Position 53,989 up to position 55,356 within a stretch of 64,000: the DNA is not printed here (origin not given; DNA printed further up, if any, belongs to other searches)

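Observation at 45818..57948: Large hopanoid operon with embedded isoprenoid-supply genes and an alcohol dehydrogenase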

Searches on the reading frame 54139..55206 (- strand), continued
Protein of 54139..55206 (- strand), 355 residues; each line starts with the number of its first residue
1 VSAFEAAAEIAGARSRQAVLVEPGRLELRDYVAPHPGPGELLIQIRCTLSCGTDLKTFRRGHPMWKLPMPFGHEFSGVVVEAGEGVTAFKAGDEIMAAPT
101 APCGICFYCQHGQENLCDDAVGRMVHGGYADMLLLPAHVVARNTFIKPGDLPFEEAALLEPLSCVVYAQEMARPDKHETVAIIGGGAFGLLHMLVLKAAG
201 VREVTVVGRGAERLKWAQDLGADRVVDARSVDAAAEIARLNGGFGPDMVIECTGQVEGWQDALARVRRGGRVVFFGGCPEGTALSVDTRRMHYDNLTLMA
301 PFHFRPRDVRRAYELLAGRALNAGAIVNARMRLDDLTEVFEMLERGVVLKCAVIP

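Call 39: find_encoding_contigs(protein=P0123, flank=8000, max_places=1)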
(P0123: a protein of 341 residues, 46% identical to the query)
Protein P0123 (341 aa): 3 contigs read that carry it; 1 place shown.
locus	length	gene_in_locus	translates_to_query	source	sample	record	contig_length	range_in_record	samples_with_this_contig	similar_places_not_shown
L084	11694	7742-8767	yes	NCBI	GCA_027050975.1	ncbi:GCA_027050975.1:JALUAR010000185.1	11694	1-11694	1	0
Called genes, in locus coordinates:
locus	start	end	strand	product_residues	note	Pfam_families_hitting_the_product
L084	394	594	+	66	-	PF02597:ThiS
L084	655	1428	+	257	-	PF05690:ThiG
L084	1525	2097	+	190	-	-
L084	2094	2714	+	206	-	PF02581:TMP-TENI, PF03060:NMO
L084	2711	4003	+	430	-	PF01964:ThiC_Rad_SAM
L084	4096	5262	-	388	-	PF00999:Na_H_Exchanger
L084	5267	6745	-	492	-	PF02254:TrkA_N, PF02080:TrkA_C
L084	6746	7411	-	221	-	PF06790:UPF0259, PF25231:DUF7847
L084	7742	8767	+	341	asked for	PF08240:ADH_N, PF16912:Glu_dehyd_C, PF00107:ADH_zinc_N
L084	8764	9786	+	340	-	PF08240:ADH_N, PF00107:ADH_zinc_N, PF13602:ADH_zinc_N_2 (weak)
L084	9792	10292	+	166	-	PF04191:PEMT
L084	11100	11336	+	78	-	-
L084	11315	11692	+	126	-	?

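Call 40: find_encoding_contigs(protein=P0124, flank=8000, max_places=1)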
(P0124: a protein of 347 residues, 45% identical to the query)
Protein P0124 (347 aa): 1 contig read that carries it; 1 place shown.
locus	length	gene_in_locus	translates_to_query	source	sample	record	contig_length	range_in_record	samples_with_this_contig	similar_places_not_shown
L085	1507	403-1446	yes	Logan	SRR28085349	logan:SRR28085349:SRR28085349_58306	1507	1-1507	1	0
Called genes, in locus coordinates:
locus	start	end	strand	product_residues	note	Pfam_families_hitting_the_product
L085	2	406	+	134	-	?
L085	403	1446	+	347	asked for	PF08240:ADH_N, PF16912:Glu_dehyd_C (weak), PF00107:ADH_zinc_N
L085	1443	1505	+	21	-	?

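Call 44: list_cluster_members(proteins=[P0125, P0126, P0127, P0128, P0129, P0130, P0131, P0132, P0134, P0135])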
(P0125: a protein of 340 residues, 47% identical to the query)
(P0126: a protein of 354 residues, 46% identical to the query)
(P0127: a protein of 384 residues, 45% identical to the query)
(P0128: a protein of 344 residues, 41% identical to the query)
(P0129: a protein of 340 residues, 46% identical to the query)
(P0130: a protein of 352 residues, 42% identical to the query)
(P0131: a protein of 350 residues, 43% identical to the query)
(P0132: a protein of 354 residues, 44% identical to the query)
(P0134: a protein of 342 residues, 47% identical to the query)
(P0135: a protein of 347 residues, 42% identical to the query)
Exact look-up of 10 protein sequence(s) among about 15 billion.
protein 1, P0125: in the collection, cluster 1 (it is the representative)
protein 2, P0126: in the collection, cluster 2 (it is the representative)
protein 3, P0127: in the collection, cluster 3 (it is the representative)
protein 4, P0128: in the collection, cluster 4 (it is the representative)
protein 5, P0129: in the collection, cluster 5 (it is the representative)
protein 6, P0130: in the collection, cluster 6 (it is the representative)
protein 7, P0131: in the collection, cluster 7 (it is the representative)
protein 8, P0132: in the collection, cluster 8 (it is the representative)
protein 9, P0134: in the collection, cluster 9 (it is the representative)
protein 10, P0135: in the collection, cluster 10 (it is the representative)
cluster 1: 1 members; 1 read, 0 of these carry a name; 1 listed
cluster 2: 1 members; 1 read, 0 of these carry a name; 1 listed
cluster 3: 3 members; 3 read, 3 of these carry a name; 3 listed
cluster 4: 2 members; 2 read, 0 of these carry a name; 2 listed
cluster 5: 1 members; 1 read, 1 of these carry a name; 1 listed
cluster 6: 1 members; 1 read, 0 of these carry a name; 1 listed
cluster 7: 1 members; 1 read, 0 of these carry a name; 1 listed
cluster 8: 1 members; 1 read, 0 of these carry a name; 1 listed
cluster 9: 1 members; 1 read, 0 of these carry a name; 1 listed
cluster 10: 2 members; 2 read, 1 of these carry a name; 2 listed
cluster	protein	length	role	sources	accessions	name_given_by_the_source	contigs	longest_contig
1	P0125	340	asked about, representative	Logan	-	-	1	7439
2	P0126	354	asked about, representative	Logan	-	-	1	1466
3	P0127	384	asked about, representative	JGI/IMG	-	L-iditol 2-dehydrogenase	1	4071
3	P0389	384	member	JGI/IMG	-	L-iditol 2-dehydrogenase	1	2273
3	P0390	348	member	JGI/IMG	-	L-iditol 2-dehydrogenase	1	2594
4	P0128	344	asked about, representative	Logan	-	-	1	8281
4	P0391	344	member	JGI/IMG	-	-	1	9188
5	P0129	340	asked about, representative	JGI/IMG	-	L-iditol 2-dehydrogenase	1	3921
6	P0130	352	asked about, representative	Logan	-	-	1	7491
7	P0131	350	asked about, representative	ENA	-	-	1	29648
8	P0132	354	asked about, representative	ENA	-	-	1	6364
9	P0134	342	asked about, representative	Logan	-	-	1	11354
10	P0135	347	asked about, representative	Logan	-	-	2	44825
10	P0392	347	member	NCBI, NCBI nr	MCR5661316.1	MAG: zinc-binding dehydrogenase [bacterium] | zinc-binding dehydrogenase [bacterium]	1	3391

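Call 45: find_encoding_contigs(protein=P0304, flank=8000, max_places=1)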
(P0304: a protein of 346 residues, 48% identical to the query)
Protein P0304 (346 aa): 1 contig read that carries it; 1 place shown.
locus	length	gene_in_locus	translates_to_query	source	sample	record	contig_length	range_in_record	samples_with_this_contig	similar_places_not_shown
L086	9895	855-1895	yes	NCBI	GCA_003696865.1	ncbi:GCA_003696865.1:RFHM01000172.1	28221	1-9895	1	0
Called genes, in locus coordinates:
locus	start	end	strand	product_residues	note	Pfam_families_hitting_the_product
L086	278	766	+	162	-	PF13174:TPR_6 (faint), PF13374:TPR_10 (faint), PF13428:TPR_14 (faint), PF13424:TPR_12 (weak), PF00515:TPR_1 (weak), PF07719:TPR_2 (weak), PF13181:TPR_8 (weak), PF14559:TPR_19 (weak), +5 more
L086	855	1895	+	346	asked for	PF08240:ADH_N, PF16912:Glu_dehyd_C, PF00107:ADH_zinc_N, PF13602:ADH_zinc_N_2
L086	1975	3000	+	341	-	PF08240:ADH_N, PF16912:Glu_dehyd_C (weak), PF00107:ADH_zinc_N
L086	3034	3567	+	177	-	PF07883:Cupin_2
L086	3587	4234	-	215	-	PF12146:Hydrolase_4 (weak), PF12697:Abhydrolase_6 (weak), PF20408:Abhydrolase_11, PF00561:Abhydrolase_1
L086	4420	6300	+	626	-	PF04389:Peptidase_M28, PF01546:Peptidase_M20 (faint), PF00595:PDZ (faint), PF13180:PDZ_2, PF17820:PDZ_6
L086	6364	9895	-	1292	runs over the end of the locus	PF01590:GAF, PF13492:GAF_3, PF01590:GAF, PF01590:GAF, PF13185:GAF_2, PF01590:GAF, PF00989:PAS, PF08448:PAS_4, +7 more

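Call 46: find_encoding_contigs(protein=P0328, flank=8000, max_places=1)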
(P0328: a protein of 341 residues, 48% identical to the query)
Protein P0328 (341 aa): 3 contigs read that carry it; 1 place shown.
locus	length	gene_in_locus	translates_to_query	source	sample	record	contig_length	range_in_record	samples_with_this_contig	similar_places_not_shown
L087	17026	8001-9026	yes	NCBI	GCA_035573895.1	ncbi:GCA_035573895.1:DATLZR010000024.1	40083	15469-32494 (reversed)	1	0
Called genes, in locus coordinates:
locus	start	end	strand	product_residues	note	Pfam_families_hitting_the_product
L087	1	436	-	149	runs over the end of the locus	-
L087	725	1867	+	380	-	PF04773:FecR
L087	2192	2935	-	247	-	PF00106:adh_short, PF08659:KR, PF23441:SDR (weak), PF13561:adh_short_C2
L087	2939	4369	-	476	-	PF00515:TPR_1 (faint), PF07719:TPR_2 (faint), PF13428:TPR_14 (faint), PF14559:TPR_19 (faint), PF17874:TPR_MalT, PF10345:Cohesin_load (faint), PF13432:TPR_16 (weak), PF13424:TPR_12 (weak)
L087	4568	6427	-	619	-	PF04389:Peptidase_M28, PF01546:Peptidase_M20, PF00595:PDZ (weak), PF13180:PDZ_2, PF17820:PDZ_6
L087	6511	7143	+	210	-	PF02129:Peptidase_S15 (weak), PF12146:Hydrolase_4, PF20408:Abhydrolase_11, PF00561:Abhydrolase_1, PF12697:Abhydrolase_6 (weak)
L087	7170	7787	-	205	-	PF02311:AraC_binding (faint), PF07883:Cupin_2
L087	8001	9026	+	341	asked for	PF08240:ADH_N, PF16912:Glu_dehyd_C, PF00107:ADH_zinc_N, PF13602:ADH_zinc_N_2 (weak)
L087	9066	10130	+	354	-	PF08240:ADH_N, PF00107:ADH_zinc_N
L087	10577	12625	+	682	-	PF09699:Paired_CXXCH_1 (faint), PF14522:Cytochrome_C7 (faint), PF14537:Cytochrom_c3_2 (faint), PF22113:Mtrc-MtrF_II-IV_dom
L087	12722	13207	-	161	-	PF07721:TPR_4 (faint), PF13424:TPR_12 (weak), PF00515:TPR_1 (weak), PF13181:TPR_8 (weak), PF13424:TPR_12, PF00515:TPR_1 (weak), PF07719:TPR_2, PF13414:TPR_11 (weak), +10 more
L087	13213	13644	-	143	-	PF13474:SnoaL_3, PF14534:DUF4440 (weak), PF08332:CaMKII_AD (weak)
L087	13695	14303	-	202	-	PF01227:GTP_cyclohydroI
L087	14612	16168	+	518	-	PF19568:Spore_III_AA, PF03266:NTPase_1 (faint), PF13481:AAA_25 (faint), PF13604:AAA_30 (weak), PF00004:AAA (faint), PF13238:AAA_18 (faint), PF25516:PTPase, PF01424:R3H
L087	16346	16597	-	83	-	PF14261:DUF4351 (weak)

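Call 67: find_encoding_contigs(protein=P0132, flank=8000, max_places=2)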
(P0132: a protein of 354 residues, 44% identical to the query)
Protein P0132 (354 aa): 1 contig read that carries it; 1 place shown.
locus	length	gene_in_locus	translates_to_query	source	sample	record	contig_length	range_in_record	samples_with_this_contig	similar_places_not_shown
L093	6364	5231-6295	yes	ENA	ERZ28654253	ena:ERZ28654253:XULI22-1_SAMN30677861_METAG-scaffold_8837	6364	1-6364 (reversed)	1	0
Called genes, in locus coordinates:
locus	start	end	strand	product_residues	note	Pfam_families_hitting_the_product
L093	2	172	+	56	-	?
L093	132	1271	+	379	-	-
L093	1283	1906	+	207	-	PF00034:Cytochrom_C, PF13442:Cytochrome_CBB3 (weak)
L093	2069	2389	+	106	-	PF02583:Trns_repr_metal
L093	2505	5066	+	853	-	PF00403:HMA, PF00122:E1-E2_ATPase, PF00702:Hydrolase, PF08282:Hydrolase_3 (faint)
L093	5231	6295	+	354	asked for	PF08240:ADH_N, PF16912:Glu_dehyd_C, PF00107:ADH_zinc_N, PF13602:ADH_zinc_N_2 (weak)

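Call 68: find_encoding_contigs(protein=P0138, flank=8000, max_places=2)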
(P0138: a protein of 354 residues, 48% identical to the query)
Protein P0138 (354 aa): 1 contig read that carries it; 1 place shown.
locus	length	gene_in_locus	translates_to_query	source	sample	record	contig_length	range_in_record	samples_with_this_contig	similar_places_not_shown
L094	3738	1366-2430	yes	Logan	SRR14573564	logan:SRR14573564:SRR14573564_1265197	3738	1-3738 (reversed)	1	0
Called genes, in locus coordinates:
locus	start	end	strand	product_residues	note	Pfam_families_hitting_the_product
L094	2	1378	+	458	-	?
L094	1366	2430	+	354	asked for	PF08240:ADH_N, PF16912:Glu_dehyd_C, PF00107:ADH_zinc_N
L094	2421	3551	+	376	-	PF08240:ADH_N, PF00107:ADH_zinc_N, PF13602:ADH_zinc_N_2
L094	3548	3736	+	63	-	?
